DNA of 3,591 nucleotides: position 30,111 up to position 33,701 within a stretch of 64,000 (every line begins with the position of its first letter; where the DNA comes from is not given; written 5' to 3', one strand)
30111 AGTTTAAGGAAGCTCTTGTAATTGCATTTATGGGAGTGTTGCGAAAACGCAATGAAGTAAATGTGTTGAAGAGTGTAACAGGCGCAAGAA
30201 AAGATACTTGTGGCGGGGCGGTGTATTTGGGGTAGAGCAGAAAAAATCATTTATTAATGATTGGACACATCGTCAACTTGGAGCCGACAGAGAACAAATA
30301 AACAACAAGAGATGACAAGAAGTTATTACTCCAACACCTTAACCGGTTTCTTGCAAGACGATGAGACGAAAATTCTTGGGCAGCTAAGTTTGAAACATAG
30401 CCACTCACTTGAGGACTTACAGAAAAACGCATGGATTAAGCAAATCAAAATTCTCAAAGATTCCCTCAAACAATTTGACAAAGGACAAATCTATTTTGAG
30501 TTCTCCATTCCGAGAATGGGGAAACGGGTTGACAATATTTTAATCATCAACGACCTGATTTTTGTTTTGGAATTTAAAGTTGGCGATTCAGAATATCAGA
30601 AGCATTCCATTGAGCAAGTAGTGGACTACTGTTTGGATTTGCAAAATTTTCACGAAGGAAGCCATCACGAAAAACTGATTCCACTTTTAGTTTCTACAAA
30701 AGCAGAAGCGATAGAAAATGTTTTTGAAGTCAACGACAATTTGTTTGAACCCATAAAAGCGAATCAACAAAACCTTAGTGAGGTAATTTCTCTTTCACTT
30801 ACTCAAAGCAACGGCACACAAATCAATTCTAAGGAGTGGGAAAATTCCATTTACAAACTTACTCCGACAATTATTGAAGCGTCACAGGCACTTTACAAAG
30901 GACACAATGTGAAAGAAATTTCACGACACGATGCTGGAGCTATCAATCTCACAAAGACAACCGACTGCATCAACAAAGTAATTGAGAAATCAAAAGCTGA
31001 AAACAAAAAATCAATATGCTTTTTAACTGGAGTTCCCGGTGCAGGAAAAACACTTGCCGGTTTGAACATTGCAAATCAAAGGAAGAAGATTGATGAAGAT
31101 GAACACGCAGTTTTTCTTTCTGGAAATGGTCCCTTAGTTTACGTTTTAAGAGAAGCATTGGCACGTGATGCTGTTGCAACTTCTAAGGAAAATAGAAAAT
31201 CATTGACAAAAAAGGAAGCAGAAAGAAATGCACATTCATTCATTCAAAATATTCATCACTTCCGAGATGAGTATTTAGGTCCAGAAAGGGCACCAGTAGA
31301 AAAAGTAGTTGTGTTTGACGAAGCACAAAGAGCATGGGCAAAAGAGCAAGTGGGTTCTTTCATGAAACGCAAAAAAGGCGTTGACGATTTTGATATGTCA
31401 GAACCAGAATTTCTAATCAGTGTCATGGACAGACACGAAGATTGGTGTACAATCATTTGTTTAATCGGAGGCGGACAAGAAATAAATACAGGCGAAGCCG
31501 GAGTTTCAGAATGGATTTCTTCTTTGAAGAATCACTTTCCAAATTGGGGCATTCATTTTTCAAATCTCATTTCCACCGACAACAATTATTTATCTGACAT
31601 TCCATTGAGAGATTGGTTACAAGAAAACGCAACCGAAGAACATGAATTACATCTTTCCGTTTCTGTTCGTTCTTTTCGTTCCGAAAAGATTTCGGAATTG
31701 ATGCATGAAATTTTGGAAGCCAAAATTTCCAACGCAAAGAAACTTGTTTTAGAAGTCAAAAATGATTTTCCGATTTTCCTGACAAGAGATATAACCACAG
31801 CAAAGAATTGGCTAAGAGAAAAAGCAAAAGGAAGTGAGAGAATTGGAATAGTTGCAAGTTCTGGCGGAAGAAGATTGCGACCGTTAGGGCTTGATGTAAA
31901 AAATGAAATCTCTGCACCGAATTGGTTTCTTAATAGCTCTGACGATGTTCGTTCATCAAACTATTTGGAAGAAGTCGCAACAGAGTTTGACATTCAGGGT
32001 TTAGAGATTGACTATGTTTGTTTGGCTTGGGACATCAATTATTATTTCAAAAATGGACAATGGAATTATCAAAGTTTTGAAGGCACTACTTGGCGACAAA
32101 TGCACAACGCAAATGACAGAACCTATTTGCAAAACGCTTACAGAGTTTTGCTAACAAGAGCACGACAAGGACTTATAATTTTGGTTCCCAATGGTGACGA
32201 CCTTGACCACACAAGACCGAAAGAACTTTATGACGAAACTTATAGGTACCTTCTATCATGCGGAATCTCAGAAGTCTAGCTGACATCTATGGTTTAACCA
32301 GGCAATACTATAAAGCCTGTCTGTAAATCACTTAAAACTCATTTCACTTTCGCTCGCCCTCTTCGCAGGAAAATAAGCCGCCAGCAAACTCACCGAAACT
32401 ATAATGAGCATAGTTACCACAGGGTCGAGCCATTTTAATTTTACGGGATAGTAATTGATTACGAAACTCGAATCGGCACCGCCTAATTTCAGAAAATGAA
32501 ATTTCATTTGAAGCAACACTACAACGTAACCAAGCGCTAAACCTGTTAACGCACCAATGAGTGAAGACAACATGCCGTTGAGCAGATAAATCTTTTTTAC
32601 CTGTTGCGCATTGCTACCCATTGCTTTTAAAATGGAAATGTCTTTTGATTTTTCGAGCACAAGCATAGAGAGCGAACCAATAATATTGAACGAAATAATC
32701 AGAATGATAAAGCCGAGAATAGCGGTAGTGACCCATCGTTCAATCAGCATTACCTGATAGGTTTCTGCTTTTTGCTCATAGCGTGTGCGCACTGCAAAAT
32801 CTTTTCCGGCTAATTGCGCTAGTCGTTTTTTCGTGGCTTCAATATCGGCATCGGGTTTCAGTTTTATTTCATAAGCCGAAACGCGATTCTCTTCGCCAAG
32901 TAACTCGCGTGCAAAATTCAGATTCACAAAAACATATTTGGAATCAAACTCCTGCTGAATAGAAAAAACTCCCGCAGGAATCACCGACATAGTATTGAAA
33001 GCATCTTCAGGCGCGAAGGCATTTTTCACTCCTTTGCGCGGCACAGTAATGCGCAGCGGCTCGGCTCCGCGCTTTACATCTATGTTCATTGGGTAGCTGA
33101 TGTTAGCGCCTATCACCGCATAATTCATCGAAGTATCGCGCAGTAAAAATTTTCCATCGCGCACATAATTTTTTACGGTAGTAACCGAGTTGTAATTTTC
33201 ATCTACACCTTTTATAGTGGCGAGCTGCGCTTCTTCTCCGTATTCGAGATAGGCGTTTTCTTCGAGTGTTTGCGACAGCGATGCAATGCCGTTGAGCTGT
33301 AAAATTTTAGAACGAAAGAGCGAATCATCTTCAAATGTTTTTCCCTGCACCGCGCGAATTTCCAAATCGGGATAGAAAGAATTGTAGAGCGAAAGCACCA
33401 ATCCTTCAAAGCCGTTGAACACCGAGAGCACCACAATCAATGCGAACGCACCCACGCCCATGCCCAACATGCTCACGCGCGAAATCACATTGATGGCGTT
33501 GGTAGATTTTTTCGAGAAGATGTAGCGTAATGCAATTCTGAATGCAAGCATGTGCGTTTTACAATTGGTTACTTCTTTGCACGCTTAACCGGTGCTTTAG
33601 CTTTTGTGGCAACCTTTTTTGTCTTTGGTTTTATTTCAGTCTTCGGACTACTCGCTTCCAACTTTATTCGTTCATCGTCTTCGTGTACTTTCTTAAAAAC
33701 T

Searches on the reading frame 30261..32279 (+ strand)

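Call 4: search_protein_families(library=padloc, proteins=[window:30261-32279:+], max_evalue=0.1)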
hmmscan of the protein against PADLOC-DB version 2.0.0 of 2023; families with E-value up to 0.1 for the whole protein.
window:30261-32279:+ (672 aa): 4 families
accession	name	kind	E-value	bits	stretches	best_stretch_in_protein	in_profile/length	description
PDLC05014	PDC-S41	-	1.1e-291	967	1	18-671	1-652/657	-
PDLC01759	Cas3b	-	0.00096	16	1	227-281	208-261/711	-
PDLC00104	GajB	-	0.0053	13.5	0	250-293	15-60/574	UrvD helicase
PDLC02083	Cas4_II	-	0.015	13.7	1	86-176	73-159/186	-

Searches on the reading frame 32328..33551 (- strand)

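Call 51: search_protein_families(library=pfam, proteins=[window:32328-33551:-], max_evalue=0.00001)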
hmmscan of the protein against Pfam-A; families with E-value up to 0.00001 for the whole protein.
window:32328-33551:- (407 aa): 2 families
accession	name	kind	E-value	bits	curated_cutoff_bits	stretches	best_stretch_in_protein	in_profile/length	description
PF02687.27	FtsX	-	1.2e-13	51.6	25.5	1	277-401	2-117/120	FtsX-like permease C-terminal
PF12704.14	MacB_PCD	-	2e-10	41.7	27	1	27-246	4-206/207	MacB-like periplasmic core domain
